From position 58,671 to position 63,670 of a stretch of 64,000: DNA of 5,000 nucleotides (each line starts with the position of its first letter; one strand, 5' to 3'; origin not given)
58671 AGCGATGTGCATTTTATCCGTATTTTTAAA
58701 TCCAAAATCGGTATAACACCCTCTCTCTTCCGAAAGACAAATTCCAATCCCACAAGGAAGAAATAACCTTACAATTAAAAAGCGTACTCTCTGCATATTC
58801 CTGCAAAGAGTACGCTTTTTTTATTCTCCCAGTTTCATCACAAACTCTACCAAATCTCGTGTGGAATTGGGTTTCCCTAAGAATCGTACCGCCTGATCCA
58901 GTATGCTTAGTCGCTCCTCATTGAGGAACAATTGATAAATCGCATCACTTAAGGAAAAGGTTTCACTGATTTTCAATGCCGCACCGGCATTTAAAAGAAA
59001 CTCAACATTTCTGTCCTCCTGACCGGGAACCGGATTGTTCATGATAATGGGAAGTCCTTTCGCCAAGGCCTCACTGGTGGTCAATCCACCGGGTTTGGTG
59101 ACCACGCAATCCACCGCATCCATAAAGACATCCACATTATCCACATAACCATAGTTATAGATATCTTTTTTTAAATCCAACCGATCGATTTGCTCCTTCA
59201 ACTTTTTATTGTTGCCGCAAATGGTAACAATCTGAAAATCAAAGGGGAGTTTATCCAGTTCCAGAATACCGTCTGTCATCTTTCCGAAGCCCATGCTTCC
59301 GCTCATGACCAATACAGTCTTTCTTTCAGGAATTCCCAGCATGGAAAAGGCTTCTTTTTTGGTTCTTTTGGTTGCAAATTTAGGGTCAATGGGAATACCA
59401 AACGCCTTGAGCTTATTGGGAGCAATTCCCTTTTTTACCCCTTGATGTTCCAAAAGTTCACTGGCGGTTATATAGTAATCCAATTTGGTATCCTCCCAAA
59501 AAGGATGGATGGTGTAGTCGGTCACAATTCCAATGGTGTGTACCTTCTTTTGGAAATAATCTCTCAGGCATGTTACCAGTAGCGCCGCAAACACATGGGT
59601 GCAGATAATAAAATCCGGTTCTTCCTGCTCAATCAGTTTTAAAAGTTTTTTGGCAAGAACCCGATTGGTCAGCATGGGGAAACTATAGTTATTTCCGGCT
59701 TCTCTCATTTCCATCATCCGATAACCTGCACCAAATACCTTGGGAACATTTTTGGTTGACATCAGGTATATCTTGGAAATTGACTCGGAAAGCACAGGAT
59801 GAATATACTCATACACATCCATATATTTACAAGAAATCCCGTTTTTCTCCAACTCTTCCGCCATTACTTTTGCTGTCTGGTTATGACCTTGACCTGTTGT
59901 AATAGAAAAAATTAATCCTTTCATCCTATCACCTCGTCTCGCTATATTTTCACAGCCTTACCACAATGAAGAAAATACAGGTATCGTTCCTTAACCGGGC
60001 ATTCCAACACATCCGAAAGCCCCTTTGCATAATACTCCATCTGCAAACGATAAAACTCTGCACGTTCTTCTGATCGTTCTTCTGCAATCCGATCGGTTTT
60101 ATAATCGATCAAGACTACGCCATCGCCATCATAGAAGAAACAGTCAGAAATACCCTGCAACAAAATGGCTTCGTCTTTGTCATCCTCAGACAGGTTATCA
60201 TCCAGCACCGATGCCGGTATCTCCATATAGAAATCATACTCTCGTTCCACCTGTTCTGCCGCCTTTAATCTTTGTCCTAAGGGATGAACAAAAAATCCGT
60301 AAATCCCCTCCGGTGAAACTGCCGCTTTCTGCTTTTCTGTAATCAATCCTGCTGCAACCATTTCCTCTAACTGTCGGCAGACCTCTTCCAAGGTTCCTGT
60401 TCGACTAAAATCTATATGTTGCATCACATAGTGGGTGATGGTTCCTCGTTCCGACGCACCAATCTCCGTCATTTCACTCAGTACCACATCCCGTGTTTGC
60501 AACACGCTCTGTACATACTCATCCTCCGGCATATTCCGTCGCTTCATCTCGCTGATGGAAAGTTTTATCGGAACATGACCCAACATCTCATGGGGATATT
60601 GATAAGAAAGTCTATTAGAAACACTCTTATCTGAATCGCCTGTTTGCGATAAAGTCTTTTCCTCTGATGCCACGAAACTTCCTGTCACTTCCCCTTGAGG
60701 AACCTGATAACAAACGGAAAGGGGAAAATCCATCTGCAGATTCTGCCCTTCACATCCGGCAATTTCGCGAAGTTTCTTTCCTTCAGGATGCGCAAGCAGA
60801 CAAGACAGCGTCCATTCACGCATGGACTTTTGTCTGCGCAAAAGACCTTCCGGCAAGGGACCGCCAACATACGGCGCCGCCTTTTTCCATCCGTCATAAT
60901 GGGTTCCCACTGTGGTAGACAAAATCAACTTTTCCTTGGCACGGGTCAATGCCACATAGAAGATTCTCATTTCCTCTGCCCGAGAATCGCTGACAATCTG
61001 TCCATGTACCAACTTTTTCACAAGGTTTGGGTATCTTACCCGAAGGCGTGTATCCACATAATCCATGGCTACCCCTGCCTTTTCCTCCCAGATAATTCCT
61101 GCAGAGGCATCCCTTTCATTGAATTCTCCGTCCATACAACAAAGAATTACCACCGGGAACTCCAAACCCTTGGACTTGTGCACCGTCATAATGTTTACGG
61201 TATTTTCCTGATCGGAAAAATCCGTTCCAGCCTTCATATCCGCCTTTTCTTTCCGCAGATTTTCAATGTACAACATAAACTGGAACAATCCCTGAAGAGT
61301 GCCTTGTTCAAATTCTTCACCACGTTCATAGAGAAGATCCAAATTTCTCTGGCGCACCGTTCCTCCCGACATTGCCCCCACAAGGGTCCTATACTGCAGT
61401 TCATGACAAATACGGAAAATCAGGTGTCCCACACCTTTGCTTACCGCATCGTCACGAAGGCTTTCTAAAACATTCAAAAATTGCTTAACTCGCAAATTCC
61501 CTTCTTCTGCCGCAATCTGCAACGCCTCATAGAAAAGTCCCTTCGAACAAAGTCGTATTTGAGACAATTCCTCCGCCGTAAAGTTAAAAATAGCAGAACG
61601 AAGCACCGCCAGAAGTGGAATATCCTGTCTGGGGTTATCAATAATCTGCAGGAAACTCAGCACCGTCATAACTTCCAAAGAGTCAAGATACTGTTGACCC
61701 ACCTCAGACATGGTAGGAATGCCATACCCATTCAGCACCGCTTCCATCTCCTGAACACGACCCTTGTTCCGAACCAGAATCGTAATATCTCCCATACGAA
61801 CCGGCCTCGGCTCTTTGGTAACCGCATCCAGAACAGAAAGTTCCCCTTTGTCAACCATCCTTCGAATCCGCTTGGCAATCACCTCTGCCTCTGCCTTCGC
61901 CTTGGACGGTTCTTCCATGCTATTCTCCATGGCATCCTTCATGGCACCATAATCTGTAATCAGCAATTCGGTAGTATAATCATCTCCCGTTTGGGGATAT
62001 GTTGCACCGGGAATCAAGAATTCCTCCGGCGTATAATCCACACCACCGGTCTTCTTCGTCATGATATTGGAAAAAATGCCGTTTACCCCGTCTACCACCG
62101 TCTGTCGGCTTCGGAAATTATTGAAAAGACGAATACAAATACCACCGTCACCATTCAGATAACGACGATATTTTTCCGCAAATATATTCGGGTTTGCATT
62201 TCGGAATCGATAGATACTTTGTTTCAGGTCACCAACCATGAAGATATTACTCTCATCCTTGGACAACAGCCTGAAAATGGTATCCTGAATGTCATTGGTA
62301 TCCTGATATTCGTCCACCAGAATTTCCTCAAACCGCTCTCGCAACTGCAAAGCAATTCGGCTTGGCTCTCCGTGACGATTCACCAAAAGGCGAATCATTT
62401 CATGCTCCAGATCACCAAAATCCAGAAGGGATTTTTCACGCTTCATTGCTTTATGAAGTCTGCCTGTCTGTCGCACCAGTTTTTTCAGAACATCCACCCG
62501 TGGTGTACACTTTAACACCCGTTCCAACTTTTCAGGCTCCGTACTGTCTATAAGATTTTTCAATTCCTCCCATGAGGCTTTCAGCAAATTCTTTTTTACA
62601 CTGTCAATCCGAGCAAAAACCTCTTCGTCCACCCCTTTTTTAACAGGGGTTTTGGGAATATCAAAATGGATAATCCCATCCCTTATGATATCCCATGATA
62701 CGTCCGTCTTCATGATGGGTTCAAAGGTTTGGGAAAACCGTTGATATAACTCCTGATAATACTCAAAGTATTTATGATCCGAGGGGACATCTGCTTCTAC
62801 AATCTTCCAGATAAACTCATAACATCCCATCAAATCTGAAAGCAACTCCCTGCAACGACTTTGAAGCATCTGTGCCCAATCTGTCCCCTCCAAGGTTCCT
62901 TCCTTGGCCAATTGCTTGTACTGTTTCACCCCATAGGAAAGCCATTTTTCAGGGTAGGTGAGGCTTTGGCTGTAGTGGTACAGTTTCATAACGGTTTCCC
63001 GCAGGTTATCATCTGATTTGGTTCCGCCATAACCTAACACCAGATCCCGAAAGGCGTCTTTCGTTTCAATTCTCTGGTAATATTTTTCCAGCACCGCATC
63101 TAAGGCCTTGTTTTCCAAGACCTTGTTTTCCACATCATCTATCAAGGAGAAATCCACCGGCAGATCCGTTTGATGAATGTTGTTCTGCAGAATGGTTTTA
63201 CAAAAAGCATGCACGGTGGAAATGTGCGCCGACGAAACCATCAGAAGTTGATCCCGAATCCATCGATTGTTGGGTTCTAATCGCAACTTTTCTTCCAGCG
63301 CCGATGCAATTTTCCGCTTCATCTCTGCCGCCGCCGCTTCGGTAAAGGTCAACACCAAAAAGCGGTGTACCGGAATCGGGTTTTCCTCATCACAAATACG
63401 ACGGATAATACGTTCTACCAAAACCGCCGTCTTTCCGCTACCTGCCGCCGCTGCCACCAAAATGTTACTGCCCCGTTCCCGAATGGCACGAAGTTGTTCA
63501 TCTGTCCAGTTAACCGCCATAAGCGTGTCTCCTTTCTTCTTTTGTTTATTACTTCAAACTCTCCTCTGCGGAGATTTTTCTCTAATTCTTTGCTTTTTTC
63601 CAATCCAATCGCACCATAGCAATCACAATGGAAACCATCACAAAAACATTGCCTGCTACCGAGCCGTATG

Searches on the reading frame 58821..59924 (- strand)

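Call 7: search_protein_families(library=pfam, proteins=[window:58821-59924:-], max_evalue=0.001)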
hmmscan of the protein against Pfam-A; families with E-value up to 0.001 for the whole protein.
window:58821-59924:- (367 aa): 4 families
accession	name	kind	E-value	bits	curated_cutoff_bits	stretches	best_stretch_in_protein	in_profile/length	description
PF06925.17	MGDG_synth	-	5.4e-31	108.4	25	1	14-179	1-169/169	Monogalactosyldiacylglycerol (MGDG) synthase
PF00534.26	Glycos_transf_1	-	1.2e-11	44.9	26.4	1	190-343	3-166/172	Glycosyl transferases group 1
PF04101.22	Glyco_tran_28_C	-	2.8e-11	44.2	22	1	203-339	1-147/166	Glycosyltransferase family 28 C-terminal domain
PF13692.12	Glyco_trans_1_4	-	0.00012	22.8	27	1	233-303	36-113/142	Glycosyl transferases group 1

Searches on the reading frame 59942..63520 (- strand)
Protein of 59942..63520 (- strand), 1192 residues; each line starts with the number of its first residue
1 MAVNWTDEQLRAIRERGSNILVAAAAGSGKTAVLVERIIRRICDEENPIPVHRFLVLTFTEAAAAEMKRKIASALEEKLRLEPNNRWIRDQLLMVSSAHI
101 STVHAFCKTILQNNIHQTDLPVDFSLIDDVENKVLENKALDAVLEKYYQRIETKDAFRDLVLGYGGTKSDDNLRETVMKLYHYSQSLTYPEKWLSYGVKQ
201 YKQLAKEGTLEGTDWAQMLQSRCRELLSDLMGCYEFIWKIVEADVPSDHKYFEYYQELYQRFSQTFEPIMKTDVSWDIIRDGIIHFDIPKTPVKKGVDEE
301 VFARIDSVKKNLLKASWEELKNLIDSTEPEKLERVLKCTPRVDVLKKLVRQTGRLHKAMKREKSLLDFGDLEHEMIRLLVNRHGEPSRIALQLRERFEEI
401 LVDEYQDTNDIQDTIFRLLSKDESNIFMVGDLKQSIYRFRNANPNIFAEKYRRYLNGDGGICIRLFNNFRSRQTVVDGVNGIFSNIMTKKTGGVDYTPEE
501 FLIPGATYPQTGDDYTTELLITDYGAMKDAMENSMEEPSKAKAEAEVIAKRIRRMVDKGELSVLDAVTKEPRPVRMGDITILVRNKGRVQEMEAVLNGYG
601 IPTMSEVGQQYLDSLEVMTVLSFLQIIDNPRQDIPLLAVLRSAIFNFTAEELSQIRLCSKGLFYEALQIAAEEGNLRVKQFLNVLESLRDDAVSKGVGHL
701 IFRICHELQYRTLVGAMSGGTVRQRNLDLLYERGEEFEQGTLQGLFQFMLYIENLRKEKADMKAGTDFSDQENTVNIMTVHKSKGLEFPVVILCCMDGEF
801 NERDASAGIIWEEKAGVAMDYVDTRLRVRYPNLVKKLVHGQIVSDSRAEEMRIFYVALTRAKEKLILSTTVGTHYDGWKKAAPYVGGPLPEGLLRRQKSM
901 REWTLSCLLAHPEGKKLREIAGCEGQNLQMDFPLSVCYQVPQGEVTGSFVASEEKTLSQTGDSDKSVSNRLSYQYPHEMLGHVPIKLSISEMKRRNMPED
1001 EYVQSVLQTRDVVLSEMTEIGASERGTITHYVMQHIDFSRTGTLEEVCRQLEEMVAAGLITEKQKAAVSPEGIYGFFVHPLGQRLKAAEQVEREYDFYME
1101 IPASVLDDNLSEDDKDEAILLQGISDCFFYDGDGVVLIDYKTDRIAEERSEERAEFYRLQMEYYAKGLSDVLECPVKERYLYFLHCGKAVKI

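Call 10: search_protein_families(library=ncbifam, proteins=[window:59942-63520:-], max_evalue=0.01)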
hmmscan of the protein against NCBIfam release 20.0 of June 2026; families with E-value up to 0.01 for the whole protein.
window:59942-63520:- (1192 aa): 16 families
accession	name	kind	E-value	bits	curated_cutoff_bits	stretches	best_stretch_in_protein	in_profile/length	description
TIGR02785.1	addA_Gpos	equivalog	1.4e-287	957.2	707.65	1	4-1190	1-1232/1234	helicase-exonuclease AddAB subunit AddA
TIGR02784.1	addA_alphas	equivalog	6.3e-82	276.5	860.75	3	99-874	111-874/1138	double-strand break repair helicase AddA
TIGR00609.1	recB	equivalog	4e-74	250.4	696.05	1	19-868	11-811/1175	exodeoxyribonuclease V subunit beta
TIGR01073.1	pcrA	equivalog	5.3e-58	197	911.2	3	344-485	161-295/725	DNA helicase PcrA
TIGR01075.1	uvrD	equivalog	2.6e-50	171.5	1144.45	3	363-485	179-294/715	DNA helicase II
NF008743.0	PRK11773.1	equivalog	1.8e-48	165.5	965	3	356-485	177-299/720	DNA helicase II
TIGR01074.1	rep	equivalog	6.3e-46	156.9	951.45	3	361-485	175-292/668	DNA helicase Rep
NF010485.0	PRK13909.1-2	equivalog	4.8e-43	147.5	650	3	304-490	243-431/909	RecB-like helicase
NF010487.0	PRK13909.1-4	equivalog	1.4e-35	122.8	759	3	341-625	273-524/924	RecB-like helicase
NF008128.0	PRK10876.1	equivalog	2.7e-34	118.1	1697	2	357-861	340-809/1181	exodeoxyribonuclease V subunit beta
NF008172.0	PRK10919.1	equivalog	2.6e-26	92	1168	3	354-485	169-293/673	DNA helicase Rep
NF010486.0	PRK13909.1-3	equivalog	6.8e-21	74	1109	2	350-485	286-425/921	RecB-like helicase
NF008276.0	PRK11054.1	equivalog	2.5e-19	69.3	543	2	8-76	200-266/684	DNA helicase IV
NF010484.0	PRK13909.1-1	equivalog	3e-19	68.3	1074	3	769-868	631-729/945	RecB-like helicase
NF041464.1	HelD_BACSU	equivalog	0.0016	16.4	419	0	397-480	547-627/779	RNA polymerase recycling motor HelD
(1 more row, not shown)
